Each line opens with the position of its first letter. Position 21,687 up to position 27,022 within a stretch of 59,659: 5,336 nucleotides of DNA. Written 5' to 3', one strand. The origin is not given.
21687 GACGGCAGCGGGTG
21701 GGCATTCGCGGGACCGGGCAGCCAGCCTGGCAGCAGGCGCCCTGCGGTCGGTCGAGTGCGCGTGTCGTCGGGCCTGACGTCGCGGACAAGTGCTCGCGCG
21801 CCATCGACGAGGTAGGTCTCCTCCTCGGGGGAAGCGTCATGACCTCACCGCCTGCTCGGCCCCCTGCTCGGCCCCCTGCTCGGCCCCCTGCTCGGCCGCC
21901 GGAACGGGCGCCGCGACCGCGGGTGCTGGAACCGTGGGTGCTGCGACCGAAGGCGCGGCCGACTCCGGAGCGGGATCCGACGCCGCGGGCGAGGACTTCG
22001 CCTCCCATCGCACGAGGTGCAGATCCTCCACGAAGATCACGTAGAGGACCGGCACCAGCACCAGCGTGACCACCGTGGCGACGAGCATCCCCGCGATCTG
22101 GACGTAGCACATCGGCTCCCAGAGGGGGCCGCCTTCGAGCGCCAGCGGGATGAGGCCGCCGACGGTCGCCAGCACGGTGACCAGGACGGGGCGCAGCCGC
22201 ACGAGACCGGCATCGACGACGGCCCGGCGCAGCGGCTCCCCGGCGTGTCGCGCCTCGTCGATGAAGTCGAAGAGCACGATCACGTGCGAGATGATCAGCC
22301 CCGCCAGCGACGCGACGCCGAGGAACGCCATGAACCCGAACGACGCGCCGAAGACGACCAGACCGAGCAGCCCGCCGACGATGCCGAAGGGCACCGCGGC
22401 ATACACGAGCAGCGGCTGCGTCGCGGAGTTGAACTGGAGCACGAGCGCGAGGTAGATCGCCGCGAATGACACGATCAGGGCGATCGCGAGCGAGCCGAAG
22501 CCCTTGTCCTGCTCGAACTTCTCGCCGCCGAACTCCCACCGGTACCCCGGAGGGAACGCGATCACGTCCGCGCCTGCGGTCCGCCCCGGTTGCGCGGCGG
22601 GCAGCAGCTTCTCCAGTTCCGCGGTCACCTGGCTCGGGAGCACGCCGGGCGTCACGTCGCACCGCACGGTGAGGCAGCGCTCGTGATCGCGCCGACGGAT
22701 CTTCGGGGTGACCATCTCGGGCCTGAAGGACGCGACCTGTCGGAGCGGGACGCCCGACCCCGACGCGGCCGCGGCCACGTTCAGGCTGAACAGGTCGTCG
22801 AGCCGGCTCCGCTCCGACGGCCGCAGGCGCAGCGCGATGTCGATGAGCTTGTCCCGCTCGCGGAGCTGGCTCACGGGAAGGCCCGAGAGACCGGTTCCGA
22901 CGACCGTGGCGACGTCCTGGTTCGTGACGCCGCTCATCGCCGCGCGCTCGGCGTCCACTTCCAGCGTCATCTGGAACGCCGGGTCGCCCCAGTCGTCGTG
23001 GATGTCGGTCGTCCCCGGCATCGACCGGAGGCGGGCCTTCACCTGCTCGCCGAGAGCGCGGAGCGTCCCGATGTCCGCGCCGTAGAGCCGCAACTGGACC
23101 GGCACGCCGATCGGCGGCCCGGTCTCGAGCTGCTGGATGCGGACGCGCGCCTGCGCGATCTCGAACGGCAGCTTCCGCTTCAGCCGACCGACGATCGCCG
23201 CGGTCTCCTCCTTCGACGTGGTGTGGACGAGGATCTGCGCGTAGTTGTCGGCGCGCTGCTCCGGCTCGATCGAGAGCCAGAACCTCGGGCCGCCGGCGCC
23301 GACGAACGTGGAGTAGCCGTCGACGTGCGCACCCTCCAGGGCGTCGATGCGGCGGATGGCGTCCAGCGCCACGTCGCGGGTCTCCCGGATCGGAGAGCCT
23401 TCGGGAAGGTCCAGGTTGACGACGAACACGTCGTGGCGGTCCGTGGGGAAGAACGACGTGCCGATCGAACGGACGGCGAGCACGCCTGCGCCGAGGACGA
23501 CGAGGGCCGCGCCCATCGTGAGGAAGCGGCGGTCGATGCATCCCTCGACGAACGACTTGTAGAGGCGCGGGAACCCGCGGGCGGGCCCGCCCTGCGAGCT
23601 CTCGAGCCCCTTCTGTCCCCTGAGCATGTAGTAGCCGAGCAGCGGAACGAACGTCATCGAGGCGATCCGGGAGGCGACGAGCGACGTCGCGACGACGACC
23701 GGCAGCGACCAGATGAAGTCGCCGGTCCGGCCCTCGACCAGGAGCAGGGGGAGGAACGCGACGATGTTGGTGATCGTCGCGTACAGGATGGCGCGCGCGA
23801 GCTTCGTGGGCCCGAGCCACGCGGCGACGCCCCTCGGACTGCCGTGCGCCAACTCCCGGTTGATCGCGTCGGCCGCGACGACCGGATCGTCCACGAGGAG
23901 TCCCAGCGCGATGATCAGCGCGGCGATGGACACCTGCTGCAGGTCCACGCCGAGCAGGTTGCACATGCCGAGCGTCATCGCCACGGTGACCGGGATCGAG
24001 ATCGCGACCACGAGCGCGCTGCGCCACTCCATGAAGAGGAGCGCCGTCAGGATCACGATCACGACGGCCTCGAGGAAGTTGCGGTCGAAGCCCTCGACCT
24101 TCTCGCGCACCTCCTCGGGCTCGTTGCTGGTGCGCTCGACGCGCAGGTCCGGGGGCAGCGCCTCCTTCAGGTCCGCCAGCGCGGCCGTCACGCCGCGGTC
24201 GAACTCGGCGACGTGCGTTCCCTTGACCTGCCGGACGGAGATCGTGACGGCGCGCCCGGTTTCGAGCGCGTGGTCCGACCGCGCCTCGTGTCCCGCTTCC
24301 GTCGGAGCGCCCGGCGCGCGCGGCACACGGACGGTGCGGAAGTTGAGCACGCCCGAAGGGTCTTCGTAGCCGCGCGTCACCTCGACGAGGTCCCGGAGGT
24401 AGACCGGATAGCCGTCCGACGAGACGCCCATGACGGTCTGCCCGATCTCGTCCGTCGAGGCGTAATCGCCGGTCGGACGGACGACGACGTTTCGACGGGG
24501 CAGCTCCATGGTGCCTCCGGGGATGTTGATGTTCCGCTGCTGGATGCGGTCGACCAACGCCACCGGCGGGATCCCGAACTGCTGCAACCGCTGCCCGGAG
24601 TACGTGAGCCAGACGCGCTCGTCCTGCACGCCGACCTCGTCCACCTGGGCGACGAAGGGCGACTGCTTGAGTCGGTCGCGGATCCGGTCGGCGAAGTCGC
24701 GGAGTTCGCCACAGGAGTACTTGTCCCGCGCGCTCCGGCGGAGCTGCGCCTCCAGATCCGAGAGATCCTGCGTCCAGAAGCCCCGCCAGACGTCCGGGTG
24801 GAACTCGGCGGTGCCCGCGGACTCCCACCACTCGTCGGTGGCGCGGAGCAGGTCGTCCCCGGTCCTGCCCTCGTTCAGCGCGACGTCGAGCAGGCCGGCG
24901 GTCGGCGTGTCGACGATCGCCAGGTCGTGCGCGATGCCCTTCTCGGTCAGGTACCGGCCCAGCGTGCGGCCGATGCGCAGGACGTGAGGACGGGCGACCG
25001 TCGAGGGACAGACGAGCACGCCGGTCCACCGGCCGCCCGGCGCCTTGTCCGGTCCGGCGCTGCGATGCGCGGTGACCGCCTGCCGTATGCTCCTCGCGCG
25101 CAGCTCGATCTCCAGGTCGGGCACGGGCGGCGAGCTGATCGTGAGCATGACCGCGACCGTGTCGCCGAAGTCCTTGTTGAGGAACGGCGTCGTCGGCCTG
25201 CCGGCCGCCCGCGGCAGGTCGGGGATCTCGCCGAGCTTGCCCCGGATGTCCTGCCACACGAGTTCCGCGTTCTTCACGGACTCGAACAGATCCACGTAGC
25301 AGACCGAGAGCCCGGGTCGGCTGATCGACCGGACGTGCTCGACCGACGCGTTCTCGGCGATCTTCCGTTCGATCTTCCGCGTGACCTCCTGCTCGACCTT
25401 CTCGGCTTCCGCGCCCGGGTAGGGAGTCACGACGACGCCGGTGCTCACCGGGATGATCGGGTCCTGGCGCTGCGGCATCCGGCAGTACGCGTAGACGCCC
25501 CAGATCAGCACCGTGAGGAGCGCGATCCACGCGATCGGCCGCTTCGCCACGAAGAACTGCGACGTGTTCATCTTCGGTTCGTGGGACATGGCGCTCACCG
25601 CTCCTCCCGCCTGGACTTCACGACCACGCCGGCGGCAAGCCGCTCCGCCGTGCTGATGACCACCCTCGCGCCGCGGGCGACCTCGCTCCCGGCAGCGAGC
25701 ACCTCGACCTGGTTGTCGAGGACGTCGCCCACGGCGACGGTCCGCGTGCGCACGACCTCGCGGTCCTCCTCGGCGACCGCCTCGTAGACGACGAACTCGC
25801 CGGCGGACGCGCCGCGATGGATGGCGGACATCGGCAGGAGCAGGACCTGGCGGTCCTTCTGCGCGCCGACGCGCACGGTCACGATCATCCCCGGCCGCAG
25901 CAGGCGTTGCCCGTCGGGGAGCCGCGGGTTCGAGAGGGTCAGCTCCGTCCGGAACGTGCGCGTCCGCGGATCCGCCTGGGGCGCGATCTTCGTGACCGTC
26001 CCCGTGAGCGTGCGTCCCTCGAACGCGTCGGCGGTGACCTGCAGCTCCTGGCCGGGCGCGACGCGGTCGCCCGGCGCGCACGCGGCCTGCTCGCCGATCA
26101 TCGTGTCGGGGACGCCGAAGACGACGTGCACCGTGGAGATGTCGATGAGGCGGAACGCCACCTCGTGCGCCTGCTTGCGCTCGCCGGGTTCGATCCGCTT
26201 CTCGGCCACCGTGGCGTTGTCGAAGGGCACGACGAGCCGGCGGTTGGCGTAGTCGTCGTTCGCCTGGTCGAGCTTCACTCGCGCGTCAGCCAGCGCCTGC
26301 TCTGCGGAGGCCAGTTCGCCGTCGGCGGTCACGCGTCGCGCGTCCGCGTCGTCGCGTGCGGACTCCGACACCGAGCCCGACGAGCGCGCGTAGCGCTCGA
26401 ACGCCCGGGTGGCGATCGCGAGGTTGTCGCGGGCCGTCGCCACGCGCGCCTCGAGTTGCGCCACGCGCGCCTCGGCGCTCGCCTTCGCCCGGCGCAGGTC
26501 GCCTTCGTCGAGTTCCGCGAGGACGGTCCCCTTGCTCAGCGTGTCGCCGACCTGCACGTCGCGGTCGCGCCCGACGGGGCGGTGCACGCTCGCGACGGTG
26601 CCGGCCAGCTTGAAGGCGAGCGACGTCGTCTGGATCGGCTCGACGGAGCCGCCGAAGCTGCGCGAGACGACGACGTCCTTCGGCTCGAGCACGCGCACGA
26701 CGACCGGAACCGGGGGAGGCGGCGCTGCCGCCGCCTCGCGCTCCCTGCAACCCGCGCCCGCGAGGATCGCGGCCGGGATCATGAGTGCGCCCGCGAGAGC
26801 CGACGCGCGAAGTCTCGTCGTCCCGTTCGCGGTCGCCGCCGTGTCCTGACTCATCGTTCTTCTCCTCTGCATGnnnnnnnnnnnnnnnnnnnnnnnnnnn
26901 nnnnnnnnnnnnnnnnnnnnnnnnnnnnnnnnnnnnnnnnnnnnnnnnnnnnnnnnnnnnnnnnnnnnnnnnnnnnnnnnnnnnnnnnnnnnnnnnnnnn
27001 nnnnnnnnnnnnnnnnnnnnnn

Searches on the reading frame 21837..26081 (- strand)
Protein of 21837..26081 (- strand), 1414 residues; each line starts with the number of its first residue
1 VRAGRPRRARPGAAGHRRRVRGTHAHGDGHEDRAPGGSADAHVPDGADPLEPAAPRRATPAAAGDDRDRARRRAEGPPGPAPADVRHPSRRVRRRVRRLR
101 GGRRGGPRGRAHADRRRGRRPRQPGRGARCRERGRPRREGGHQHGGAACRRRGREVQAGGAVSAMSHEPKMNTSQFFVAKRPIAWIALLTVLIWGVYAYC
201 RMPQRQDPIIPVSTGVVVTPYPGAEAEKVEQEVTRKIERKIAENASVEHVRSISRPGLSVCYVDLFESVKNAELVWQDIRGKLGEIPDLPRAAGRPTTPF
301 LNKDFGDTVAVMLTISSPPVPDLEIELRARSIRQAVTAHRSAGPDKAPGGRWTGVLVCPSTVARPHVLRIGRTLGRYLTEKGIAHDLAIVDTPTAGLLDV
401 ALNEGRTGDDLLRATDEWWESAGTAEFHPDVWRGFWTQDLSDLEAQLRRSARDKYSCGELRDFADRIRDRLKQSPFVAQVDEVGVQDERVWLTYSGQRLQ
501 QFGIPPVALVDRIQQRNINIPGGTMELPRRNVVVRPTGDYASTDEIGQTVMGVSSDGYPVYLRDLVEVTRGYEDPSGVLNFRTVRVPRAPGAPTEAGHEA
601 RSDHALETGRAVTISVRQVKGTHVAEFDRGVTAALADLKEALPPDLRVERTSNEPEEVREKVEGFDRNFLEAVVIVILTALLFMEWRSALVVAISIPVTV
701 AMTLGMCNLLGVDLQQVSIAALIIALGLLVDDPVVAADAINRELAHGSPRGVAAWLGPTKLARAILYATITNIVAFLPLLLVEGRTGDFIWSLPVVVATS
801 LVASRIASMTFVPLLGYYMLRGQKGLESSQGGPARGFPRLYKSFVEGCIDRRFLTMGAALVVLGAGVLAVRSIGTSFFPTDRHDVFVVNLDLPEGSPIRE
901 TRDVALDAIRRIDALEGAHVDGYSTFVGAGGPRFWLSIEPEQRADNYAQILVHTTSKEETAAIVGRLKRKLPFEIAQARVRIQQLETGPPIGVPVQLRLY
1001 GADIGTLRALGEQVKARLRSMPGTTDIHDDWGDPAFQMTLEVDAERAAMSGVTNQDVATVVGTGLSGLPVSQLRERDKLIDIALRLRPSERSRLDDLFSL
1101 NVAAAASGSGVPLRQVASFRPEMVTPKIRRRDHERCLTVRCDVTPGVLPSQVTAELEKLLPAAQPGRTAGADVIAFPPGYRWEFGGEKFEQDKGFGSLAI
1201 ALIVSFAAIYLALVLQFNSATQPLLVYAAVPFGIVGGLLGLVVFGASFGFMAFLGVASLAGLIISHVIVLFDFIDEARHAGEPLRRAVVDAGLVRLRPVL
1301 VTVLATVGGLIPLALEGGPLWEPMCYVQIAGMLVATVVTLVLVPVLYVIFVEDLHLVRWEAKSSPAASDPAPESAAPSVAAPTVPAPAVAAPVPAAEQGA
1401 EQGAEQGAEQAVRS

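Call 75: search_protein_families(library=phrogs, proteins=[window:21837-26081:-], max_evalue=0.0001)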
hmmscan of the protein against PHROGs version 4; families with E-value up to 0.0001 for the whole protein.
window:21837-26081:- (1414 aa): 1 family
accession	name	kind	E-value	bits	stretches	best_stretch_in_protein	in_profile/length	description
phrog_7301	-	unknown function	1e-130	438.3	3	600-1352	268-1025/1035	-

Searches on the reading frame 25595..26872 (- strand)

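Call 75: search_protein_families(library=phrogs, proteins=[window:25595-26872:-], max_evalue=0.0001)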
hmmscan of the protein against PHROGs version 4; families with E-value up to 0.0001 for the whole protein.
window:25595-26872:- (425 aa): 1 family
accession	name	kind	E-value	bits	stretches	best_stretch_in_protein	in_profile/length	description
phrog_13642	-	unknown function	2.8e-19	70.2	1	187-421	237-451/459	-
